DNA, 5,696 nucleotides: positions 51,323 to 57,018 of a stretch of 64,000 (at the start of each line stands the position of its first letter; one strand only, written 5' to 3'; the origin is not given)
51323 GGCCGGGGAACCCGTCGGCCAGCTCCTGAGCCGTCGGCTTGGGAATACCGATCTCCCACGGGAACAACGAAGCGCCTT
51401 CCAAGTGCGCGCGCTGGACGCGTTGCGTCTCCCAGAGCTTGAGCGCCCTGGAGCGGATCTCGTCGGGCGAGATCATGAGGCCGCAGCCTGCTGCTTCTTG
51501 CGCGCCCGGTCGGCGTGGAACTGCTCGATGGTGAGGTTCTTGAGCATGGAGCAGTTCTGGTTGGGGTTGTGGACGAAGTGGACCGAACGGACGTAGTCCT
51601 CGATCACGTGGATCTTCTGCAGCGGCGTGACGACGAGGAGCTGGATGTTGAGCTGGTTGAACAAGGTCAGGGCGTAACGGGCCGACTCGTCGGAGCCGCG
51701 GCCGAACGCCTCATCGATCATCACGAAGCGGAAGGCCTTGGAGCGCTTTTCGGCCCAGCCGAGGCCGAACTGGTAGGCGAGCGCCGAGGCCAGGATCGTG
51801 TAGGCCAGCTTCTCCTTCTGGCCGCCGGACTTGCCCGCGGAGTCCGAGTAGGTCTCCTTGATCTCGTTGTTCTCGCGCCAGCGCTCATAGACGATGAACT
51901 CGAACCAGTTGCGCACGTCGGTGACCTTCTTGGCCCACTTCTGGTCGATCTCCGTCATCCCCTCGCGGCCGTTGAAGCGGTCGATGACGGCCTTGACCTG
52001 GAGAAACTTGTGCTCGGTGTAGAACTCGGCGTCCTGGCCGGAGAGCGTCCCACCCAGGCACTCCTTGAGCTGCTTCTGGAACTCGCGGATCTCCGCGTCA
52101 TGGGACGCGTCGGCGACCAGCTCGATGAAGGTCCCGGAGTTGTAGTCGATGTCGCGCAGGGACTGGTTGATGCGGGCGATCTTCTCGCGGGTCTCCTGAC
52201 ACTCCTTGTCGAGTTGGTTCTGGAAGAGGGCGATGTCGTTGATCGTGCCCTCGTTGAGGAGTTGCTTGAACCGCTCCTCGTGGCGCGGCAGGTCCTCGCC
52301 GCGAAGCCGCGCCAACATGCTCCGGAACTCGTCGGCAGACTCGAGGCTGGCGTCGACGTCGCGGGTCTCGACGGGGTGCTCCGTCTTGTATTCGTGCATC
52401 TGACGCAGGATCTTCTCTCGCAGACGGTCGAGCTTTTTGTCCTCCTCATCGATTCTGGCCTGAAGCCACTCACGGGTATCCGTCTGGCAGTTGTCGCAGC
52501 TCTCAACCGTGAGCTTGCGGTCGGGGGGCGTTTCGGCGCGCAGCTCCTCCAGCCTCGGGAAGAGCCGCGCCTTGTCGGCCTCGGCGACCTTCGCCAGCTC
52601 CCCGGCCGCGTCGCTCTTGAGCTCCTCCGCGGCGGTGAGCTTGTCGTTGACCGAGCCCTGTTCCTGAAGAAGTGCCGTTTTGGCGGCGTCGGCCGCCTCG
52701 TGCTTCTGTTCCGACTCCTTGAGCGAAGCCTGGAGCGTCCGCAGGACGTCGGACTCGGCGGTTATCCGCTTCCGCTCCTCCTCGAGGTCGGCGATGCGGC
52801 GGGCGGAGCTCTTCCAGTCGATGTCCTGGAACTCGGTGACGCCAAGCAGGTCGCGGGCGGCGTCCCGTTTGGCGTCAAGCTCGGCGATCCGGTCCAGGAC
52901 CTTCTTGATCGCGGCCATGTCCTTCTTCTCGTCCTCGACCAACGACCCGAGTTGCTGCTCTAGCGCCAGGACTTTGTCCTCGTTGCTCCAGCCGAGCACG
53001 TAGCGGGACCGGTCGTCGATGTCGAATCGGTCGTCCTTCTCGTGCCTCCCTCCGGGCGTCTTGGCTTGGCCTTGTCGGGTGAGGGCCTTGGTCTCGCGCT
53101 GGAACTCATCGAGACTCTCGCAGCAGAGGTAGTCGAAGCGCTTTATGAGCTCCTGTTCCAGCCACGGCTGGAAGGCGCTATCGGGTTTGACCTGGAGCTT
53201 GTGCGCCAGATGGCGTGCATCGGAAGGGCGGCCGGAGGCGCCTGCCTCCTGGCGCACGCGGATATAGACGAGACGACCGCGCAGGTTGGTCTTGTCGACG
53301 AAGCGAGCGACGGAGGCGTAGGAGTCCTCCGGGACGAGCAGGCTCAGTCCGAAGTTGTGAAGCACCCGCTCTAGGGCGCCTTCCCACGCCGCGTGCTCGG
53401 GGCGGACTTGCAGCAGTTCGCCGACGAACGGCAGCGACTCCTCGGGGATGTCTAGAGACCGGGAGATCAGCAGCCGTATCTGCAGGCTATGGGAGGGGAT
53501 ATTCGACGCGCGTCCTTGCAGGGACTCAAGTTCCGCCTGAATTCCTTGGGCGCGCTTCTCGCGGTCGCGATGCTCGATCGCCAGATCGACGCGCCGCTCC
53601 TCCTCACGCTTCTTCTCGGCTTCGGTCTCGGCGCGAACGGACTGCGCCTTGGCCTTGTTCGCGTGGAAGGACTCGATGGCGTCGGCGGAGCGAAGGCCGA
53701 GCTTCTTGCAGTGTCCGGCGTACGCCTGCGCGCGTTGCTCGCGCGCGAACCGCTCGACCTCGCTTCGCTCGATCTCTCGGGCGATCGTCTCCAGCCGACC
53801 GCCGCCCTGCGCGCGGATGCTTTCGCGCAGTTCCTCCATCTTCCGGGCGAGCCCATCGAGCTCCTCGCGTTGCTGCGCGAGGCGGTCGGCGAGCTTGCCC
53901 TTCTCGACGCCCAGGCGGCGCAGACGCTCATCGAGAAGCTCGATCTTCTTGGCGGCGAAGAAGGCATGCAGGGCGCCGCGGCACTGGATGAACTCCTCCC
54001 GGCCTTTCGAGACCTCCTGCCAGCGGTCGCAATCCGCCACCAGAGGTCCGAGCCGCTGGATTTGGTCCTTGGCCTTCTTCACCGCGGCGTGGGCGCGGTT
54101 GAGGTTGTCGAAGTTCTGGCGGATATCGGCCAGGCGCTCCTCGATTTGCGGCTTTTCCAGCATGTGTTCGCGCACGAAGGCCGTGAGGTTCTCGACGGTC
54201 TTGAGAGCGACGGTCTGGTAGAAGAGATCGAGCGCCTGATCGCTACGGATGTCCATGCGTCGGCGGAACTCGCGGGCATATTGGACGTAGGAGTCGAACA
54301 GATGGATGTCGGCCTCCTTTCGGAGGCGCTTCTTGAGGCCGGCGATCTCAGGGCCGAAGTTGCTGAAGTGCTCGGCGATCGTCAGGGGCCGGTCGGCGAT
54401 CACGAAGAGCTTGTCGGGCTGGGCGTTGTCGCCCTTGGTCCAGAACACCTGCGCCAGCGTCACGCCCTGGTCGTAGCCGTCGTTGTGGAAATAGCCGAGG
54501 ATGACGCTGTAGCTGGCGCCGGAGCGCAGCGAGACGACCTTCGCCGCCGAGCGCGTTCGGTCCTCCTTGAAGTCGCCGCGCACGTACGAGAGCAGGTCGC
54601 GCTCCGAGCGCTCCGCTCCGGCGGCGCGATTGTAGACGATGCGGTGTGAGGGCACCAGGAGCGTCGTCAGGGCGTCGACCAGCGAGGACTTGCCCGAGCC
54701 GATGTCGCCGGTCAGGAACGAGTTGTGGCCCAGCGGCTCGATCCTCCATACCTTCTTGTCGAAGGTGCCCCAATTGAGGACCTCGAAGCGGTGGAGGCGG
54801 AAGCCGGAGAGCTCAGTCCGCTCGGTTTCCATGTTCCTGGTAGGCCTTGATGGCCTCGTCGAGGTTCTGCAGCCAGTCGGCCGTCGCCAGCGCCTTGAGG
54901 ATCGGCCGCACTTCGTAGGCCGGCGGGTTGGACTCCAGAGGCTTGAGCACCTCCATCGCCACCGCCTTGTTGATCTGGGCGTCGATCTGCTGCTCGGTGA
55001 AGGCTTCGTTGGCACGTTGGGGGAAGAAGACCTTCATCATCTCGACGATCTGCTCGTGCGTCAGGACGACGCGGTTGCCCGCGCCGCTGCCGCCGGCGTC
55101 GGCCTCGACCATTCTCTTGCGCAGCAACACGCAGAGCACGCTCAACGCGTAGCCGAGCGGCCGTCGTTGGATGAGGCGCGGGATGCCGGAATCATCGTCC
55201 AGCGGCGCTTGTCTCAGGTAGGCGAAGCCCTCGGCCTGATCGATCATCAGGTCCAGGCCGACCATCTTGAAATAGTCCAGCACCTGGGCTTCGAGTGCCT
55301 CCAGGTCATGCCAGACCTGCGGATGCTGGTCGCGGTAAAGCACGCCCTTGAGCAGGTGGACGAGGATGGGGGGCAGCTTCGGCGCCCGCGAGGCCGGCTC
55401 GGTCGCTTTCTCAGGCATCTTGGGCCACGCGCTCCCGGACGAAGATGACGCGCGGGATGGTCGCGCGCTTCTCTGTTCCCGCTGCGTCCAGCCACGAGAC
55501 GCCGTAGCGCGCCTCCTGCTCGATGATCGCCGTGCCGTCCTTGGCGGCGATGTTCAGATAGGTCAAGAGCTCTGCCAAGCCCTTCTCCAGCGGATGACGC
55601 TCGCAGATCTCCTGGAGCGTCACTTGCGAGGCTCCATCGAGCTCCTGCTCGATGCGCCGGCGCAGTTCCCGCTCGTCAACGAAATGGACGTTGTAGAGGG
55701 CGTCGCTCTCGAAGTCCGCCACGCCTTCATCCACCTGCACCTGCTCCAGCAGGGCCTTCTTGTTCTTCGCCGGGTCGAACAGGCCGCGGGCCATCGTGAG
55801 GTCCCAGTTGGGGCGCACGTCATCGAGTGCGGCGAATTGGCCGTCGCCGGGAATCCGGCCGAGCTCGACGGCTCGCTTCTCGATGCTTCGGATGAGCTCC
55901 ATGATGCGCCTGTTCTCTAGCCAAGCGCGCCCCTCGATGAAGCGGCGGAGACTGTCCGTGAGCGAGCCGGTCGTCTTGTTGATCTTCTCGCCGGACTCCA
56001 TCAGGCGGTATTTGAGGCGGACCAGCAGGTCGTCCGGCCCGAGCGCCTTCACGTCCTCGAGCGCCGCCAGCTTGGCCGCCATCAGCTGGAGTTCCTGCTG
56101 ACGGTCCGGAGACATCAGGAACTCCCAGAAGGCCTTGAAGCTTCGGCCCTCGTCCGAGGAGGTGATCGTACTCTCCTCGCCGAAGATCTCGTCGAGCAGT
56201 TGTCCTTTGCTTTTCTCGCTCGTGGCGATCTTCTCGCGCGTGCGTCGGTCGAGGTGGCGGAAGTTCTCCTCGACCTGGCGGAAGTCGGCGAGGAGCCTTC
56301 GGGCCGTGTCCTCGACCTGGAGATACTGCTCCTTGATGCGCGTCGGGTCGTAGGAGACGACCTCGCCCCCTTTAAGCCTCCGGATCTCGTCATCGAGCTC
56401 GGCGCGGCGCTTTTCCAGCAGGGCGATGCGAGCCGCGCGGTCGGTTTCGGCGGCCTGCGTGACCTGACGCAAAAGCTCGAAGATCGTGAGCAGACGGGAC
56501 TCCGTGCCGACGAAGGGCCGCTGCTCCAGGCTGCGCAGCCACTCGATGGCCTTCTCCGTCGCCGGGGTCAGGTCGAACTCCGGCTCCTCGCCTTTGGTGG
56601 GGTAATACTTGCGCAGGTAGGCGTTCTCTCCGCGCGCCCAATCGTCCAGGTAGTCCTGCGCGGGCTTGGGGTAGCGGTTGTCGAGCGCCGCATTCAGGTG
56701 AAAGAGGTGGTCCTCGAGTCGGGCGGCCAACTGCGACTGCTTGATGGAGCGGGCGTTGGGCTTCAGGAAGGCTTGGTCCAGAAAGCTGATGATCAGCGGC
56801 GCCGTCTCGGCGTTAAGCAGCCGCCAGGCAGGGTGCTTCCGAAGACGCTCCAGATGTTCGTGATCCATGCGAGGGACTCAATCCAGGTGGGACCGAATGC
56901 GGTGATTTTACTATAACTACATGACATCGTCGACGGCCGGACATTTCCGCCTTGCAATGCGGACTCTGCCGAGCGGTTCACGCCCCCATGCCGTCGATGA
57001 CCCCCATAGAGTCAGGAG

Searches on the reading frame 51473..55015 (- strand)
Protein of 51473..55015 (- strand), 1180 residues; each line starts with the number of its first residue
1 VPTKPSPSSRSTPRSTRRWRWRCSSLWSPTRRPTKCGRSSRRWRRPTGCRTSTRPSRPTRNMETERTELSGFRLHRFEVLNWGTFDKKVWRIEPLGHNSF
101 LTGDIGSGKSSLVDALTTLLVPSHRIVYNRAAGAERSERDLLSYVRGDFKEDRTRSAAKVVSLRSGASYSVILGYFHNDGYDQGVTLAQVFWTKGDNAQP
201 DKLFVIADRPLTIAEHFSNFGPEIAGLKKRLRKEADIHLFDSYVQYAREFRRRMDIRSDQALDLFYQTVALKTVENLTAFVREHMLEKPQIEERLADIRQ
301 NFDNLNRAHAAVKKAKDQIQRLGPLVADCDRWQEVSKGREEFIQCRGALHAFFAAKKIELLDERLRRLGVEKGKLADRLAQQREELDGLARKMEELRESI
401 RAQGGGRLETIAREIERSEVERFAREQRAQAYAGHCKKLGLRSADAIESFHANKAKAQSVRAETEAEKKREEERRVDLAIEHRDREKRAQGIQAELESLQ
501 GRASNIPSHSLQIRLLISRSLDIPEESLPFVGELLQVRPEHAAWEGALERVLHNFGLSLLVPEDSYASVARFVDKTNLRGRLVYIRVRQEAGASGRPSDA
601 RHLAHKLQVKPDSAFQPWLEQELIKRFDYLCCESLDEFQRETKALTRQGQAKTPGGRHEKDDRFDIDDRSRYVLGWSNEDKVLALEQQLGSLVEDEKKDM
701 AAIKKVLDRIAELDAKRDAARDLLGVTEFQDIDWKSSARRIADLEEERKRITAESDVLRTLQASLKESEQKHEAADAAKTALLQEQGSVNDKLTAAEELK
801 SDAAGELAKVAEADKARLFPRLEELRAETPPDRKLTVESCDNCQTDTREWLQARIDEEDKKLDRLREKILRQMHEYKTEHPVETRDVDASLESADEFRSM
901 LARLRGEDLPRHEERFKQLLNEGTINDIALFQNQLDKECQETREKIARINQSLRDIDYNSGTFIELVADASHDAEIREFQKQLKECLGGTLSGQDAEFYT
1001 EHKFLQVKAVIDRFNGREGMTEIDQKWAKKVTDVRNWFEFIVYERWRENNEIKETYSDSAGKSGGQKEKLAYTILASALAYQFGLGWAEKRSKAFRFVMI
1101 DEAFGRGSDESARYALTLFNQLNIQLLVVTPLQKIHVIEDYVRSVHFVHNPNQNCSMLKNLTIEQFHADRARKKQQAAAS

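Call 74: search_protein_families(library=pfam, proteins=[window:51473-55015:-], max_evalue=0.001)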
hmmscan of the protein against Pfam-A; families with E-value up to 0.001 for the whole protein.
window:51473-55015:- (1180 aa): 2 families
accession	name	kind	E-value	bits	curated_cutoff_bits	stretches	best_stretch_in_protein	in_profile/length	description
PF13558.12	SbcC_Walker_B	-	4.2e-24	85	27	1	1030-1120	2-89/90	SbcC/RAD50-like, Walker B motif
PF13555.12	AAA_29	-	3.3e-21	75.2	27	1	74-134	1-60/61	P-loop containing region of AAA domain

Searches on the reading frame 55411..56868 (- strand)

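Call 74: search_protein_families(library=pfam, proteins=[window:55411-56868:-], max_evalue=0.001)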
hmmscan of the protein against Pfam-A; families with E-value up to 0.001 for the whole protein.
window:55411-56868:- (485 aa): 1 family
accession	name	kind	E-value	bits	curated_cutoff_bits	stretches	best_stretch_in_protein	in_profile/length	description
PF11855.13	DUF3375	-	5.4e-135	451.3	28.6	1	8-476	2-474/474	Protein of unknown function (DUF3375)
